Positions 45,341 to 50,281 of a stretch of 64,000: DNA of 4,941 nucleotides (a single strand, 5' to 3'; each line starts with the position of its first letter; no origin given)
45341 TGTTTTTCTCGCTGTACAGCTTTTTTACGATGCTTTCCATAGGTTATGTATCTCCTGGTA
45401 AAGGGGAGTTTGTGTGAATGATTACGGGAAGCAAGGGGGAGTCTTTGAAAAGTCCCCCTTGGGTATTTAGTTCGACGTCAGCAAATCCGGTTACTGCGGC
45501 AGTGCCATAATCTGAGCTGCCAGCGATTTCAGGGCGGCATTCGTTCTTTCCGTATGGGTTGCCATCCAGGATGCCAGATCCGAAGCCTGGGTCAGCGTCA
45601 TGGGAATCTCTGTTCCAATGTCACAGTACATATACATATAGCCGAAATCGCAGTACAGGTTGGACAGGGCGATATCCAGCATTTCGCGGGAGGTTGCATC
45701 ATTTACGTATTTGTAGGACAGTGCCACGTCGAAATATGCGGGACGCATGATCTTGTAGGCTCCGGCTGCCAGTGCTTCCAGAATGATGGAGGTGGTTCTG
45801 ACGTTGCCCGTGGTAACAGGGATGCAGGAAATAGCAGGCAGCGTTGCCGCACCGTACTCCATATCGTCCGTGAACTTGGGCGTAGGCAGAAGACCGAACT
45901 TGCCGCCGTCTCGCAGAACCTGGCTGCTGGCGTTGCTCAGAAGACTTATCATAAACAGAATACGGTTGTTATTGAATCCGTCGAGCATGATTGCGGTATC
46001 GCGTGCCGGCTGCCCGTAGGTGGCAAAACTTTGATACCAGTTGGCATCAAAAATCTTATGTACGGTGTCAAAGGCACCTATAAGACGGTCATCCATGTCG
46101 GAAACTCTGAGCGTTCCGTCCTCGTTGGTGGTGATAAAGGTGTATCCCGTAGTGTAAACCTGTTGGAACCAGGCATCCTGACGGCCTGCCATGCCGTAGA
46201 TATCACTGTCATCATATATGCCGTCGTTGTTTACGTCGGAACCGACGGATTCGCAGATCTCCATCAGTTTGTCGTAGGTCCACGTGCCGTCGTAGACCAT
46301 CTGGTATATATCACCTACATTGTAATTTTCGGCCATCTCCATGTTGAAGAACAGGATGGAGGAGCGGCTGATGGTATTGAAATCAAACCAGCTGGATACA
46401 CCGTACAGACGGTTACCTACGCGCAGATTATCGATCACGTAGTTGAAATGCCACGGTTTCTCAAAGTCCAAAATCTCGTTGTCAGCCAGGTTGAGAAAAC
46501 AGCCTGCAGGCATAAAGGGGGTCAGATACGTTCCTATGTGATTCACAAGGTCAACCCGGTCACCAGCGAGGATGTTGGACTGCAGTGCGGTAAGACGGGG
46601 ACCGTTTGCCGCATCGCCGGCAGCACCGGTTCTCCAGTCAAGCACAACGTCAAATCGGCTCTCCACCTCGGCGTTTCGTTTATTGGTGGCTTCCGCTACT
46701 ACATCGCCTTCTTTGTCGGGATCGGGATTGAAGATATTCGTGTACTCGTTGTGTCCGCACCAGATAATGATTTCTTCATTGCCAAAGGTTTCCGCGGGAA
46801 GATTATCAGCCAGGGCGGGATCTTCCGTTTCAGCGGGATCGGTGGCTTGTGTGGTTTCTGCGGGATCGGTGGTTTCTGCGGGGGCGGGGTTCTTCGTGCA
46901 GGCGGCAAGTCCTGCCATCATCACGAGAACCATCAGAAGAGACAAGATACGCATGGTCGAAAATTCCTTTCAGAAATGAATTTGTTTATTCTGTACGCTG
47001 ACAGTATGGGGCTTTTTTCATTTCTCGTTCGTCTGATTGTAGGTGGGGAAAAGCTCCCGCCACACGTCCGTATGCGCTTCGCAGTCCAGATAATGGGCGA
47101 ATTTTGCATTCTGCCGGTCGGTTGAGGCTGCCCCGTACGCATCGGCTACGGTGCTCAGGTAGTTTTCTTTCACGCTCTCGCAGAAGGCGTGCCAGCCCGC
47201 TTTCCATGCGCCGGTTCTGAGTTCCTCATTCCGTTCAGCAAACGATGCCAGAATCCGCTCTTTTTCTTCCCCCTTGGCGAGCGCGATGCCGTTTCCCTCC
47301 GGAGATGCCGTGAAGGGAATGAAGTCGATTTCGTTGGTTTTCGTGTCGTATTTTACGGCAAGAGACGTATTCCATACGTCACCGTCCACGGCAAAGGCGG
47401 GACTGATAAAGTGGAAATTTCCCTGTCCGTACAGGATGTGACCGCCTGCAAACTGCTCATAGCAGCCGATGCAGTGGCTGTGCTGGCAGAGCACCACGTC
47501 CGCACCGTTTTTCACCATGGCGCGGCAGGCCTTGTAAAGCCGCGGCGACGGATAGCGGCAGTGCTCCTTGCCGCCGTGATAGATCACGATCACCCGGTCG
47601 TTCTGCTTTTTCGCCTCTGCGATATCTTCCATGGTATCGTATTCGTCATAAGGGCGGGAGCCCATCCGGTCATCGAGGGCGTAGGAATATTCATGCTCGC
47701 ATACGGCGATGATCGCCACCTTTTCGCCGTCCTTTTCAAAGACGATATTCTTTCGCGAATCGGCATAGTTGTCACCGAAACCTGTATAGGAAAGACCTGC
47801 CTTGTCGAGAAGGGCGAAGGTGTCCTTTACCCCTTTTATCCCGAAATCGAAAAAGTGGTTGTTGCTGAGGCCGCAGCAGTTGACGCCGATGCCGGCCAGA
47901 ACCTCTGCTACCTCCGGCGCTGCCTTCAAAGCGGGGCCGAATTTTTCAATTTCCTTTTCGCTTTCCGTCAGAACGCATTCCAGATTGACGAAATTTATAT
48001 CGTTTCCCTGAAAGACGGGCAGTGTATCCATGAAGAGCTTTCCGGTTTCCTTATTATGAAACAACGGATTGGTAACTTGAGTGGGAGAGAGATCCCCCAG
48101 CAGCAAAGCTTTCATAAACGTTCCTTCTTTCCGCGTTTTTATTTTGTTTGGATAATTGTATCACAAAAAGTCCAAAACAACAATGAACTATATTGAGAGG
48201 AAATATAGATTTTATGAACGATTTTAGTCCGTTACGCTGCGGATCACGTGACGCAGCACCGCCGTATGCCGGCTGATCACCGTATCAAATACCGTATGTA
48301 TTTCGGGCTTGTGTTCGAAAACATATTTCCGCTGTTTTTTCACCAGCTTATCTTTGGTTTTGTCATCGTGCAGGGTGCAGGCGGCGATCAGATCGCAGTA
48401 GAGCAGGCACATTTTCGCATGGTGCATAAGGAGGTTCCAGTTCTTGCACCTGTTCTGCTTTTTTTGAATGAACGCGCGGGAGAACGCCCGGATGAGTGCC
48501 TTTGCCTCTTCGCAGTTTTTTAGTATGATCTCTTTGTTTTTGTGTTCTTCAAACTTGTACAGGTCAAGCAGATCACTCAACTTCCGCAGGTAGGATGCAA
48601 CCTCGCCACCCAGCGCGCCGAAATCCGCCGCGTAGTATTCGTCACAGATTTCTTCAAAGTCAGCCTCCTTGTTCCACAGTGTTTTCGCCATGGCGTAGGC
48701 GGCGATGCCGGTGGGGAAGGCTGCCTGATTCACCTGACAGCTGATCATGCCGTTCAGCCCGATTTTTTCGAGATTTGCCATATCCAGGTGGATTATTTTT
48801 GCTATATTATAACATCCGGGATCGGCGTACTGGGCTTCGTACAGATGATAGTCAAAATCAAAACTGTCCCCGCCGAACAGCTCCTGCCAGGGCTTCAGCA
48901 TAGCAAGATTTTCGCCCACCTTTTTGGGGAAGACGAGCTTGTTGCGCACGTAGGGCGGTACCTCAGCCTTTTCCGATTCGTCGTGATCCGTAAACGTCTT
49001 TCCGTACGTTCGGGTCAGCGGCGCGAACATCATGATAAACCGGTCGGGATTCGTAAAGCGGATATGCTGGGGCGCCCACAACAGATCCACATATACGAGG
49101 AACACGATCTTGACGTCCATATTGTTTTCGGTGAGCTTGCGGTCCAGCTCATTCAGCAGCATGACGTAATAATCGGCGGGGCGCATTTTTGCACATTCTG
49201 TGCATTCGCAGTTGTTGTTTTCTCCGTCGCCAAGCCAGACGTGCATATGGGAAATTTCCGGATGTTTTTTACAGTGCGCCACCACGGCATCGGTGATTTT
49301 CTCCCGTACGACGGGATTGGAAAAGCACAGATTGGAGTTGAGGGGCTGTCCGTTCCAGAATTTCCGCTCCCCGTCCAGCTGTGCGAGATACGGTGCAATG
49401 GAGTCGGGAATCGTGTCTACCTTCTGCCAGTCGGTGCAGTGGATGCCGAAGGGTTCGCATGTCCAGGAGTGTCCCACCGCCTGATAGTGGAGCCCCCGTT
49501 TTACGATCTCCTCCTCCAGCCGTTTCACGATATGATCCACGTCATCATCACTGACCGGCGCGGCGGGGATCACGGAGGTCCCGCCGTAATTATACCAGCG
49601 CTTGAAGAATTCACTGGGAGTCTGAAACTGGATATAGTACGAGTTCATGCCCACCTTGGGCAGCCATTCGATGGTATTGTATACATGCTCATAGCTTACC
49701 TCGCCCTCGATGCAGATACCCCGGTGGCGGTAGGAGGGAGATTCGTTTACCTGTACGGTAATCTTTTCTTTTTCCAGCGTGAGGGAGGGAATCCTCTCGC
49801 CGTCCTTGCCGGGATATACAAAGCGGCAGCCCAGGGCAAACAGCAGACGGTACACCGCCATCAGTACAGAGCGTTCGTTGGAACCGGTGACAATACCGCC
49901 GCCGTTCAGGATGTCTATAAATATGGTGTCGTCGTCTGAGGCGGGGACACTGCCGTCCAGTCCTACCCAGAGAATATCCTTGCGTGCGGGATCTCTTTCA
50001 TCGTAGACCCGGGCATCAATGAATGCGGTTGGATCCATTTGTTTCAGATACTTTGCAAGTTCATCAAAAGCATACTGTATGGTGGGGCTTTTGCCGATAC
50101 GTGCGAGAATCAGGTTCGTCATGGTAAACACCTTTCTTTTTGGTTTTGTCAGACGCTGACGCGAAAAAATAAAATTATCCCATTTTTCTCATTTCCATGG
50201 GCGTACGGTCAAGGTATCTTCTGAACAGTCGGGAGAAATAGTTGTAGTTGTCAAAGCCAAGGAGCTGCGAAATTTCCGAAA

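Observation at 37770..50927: Module 2: second giant + SBP system with a different accessory set (AraC, DUF4838-like, CapA-like, GH106-like, EutH-like)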

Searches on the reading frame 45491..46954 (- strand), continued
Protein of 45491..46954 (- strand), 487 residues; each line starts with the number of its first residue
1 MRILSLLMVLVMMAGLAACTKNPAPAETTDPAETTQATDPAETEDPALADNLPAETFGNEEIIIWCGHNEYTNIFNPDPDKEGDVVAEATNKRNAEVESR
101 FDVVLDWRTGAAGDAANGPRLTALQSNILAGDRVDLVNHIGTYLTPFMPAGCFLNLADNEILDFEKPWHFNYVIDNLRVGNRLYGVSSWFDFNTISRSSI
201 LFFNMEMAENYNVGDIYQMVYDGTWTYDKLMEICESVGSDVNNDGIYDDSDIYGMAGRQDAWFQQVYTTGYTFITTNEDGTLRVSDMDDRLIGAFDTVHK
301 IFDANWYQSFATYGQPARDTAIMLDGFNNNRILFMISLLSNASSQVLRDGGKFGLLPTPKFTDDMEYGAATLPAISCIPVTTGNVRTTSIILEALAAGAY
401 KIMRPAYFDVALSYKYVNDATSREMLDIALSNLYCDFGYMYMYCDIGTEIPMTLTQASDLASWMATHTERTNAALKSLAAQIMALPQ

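Call 71: search_protein_families(library=pfam, proteins=[L043:6922-7695:-, L043:9603-10466:-, L043:12116-14872:+, L043:14891-16216:+, L049:9409-10386:+, L049:10425-11516:+, L049:4568-6022:-, L035:6022-7935:+, L035:9522-10493:+, L035:10519-12750:+], max_evalue=0.001)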
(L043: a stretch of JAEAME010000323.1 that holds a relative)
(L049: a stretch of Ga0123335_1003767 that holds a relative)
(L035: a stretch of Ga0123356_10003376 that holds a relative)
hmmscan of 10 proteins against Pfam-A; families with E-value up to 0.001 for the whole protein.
L043:6922-7695:- (258 aa): 3 families
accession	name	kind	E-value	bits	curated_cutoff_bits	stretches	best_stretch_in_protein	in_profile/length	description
PF12833.13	HTH_18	-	2.2e-17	63.6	33.6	1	174-251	2-79/80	Helix-turn-helix domain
PF00165.29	HTH_AraC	-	2.5e-17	63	26.6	2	212-251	1-42/42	Bacterial regulatory helix-turn-helix proteins, AraC family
PF07883.17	Cupin_2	-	6.5e-06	26.2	27.2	1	21-78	10-67/70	Cupin domain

L043:9603-10466:- (288 aa): 2 families
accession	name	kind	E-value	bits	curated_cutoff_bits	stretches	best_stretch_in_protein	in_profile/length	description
PF12833.13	HTH_18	-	3.2e-12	47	33.6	1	209-273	2-66/80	Helix-turn-helix domain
PF00165.29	HTH_AraC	-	1.3e-05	25.6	26.6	1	209-236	15-42/42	Bacterial regulatory helix-turn-helix proteins, AraC family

L043:12116-14872:+ (919 aa): 1 family
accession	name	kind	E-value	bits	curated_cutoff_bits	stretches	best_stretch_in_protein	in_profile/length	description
PF12831.13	FAD_oxidored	-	4.5e-47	161.7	27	3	531-673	282-416/416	FAD dependent oxidoreductase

L043:14891-16216:+ (442 aa): 0 families

L049:9409-10386:+ (326 aa): 1 family
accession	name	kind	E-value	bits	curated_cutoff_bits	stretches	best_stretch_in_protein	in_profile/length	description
PF01120.23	Alpha_L_fucos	-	2.3e-06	27.7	25.2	1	24-165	86-212/345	Alpha-L-fucosidase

L049:10425-11516:+ (364 aa): 1 family
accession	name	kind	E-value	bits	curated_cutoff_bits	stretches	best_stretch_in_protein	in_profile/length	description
PF00150.24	Cellulase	-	1.1e-31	110.8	23.5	1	41-330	17-268/272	Cellulase (glycosyl hydrolase family 5)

L049:4568-6022:- (485 aa): 2 families
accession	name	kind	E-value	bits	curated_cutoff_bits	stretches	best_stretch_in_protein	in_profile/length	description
PF13306.12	LRR_5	-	2.9e-20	72.9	27.7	1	168-252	2-86/127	BspA type Leucine rich repeat region (6 copies)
PF13855.12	LRR_8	-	9.4e-05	22.5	27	0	189-227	14-53/61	Leucine rich repeat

L035:6022-7935:+ (638 aa): 1 family
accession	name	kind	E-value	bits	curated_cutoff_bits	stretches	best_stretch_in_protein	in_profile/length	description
PF02065.24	Melibiase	-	1.7e-29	103.3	27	1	258-490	58-292/347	Melibiase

L035:9522-10493:+ (324 aa): 1 family
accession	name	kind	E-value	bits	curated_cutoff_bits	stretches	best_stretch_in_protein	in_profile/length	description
PF01208.23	URO-D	-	8.4e-13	48.5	23.9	1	66-318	91-346/346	Uroporphyrinogen decarboxylase (URO-D)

L035:10519-12750:+ (744 aa): 1 family
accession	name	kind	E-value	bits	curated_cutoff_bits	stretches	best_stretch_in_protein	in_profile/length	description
PF17132.9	Glyco_hydro_106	-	4.5e-05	22.6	29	1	284-419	313-448/743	alpha-L-rhamnosidase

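Call 94: search_protein_families(library=pfam, proteins=[L020:12539-13480:+, L097:4709-5635:-, L028:7670-8545:+, L064:4477-5718:+, L088:7296-8915:+, L063:4067-4834:+, L072:11938-13353:+, L030:2242-4218:-, L030:4234-5751:-, L015:11476-12762:+], max_evalue=0.001)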
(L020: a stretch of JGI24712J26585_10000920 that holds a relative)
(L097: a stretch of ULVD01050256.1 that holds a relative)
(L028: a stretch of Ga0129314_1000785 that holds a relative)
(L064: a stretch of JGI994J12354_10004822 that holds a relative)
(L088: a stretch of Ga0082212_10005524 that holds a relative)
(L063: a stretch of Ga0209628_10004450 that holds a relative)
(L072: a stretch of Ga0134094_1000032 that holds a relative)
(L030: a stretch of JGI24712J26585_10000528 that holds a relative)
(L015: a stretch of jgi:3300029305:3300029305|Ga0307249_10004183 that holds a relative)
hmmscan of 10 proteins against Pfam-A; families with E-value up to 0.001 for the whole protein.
L020:12539-13480:+ (314 aa): 0 families

L097:4709-5635:- (309 aa): 1 family
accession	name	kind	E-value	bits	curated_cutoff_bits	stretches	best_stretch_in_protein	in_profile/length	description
PF02653.21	BPD_transp_2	-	1.6e-27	96.7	26.8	1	13-282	7-267/269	Branched-chain amino acid transport system / permease component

L028:7670-8545:+ (292 aa): 0 families

L064:4477-5718:+ (414 aa): 2 families
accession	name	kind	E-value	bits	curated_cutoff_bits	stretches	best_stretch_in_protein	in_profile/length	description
PF00953.26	Glycos_transf_4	-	1.1e-38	133.2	27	1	89-242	2-159/160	Glycosyl transferase family 4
PF01496.24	V_ATPase_I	-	0.00021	19.8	30.7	1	221-396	521-689/815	V-type ATPase 116kDa subunit family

L088:7296-8915:+ (540 aa): 0 families

L063:4067-4834:+ (256 aa): 1 family
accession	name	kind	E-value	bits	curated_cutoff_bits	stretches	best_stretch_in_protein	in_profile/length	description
PF02654.20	CobS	-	2.9e-41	142.3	23.2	1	15-247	2-204/207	Cobalamin-5-phosphate synthase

L072:11938-13353:+ (472 aa): 2 families
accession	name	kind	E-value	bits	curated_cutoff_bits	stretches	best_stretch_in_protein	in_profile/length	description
PF03062.24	MBOAT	-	1.1e-26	94.4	27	1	153-355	86-307/337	MBOAT, membrane-bound O-acyltransferase family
PF13813.11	MBOAT_2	-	0.00027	21.6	25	1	263-324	4-67/85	Membrane bound O-acyl transferase family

L030:2242-4218:- (659 aa): 1 family
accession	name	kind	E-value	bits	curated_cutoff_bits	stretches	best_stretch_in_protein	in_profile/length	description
PF04932.20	Wzy_C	-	1.4e-22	80.6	31.7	1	426-561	6-149/149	O-Antigen ligase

L030:4234-5751:- (506 aa): 2 families
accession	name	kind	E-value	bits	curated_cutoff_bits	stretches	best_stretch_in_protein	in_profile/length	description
PF03023.19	MurJ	-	4.5e-64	217.2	27.4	1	20-456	2-429/451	Lipid II flippase MurJ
PF01554.23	MatE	-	2.3e-12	47.3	24.9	2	36-167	36-161/161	MatE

L015:11476-12762:+ (428 aa): 2 families
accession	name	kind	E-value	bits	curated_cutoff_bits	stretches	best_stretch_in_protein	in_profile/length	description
PF02012.26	BNR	-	4.2e-05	23.4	27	0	53-62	2-11/12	BNR/Asp-box repeat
PF13088.12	BNR_2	-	7.8e-05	22.6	31.4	0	47-78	80-116/277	BNR repeat-like domain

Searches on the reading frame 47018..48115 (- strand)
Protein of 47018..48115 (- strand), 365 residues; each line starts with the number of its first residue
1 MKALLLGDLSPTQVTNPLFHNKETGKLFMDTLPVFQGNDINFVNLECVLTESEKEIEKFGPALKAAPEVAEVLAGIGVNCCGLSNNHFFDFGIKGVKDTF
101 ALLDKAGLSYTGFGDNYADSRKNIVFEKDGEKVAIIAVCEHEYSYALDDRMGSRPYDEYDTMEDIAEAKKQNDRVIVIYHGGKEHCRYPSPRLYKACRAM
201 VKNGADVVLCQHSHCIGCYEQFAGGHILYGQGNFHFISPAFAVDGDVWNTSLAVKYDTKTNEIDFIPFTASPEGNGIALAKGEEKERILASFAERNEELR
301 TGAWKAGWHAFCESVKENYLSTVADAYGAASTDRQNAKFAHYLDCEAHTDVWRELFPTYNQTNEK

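Call 5: search_protein_families(library=pfam, proteins=[window:47018-48115:-], max_evalue=0.01)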
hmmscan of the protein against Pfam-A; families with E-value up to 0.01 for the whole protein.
window:47018-48115:- (365 aa): 2 families
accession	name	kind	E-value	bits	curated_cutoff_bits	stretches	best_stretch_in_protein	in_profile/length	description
PF09587.15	PGA_cap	-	3.2e-51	174.7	27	1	5-236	4-253/255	Bacterial capsule synthesis protein PGA_cap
PF13923.12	zf-C3HC4_2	-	0.00046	20.4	27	1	197-221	5-29/40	Zinc finger, C3HC4 type (RING finger)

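Call 12: search_protein_families(library=ncbifam, proteins=[window:47018-48115:-], max_evalue=0.01)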
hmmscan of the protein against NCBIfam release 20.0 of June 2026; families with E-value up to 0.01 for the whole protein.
window:47018-48115:- (365 aa): 1 family
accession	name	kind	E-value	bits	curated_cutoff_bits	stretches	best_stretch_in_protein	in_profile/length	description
NF038314.1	epimerase_MslH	equivalog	3.7e-14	51.9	700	2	34-138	32-139/439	lasso peptide C-terminal Trp epimerase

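Call 98: search_solved_structures(query=window:47018-48115:-, max_evalue=0.001)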
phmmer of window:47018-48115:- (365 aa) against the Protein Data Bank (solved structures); distinct sequences matched with E-value up to 0.001: 3.
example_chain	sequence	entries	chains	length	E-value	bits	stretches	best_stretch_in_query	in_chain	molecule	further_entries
8gq9_A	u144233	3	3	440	1.2e-07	34.4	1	35-137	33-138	Poly-gamma-glutamate synthesis protein (Capsule biosynthesis protein)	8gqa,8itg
8gqb_A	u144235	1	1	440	1.2e-07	34.4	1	35-137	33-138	Poly-gamma-glutamate synthesis protein (Capsule biosynthesis protein)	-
8ith_A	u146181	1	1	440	7.5e-07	31.8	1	35-137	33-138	Poly-gamma-glutamate synthesis protein (Capsule biosynthesis protein)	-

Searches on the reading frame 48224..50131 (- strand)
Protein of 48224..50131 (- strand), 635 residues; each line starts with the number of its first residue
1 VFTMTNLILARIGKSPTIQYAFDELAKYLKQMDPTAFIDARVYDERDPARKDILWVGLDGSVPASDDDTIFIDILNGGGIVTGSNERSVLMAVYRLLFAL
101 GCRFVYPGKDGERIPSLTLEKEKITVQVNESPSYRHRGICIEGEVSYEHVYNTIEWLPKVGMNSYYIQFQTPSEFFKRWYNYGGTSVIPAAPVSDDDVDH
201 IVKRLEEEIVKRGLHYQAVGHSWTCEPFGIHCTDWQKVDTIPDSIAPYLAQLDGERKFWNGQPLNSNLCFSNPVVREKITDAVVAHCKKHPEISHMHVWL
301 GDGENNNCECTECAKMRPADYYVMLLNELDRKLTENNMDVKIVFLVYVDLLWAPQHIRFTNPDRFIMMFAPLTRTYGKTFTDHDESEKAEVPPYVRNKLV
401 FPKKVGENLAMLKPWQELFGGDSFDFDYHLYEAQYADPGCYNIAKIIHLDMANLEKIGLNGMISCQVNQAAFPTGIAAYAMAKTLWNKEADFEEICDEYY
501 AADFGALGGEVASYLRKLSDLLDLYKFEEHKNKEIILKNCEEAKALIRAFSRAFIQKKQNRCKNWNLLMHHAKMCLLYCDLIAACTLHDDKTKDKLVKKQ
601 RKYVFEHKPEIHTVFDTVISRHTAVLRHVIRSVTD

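Call 5: search_protein_families(library=pfam, proteins=[window:48224-50131:-], max_evalue=0.01)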
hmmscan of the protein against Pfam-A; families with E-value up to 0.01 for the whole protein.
window:48224-50131:- (635 aa): 1 family
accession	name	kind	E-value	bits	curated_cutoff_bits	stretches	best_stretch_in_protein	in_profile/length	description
PF16126.11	DUF4838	-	9.7e-14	51.7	26.6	1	248-515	81-324/325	Domain of unknown function (DUF4838)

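Call 12: search_protein_families(library=ncbifam, proteins=[window:48224-50131:-], max_evalue=0.01)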
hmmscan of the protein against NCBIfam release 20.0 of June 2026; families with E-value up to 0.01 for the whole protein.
window:48224-50131:- (635 aa): 0 families

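Call 99: search_solved_structures(query=window:48224-50131:-, max_evalue=0.01)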
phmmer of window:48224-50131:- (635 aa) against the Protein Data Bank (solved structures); distinct sequences matched with E-value up to 0.01: 0.
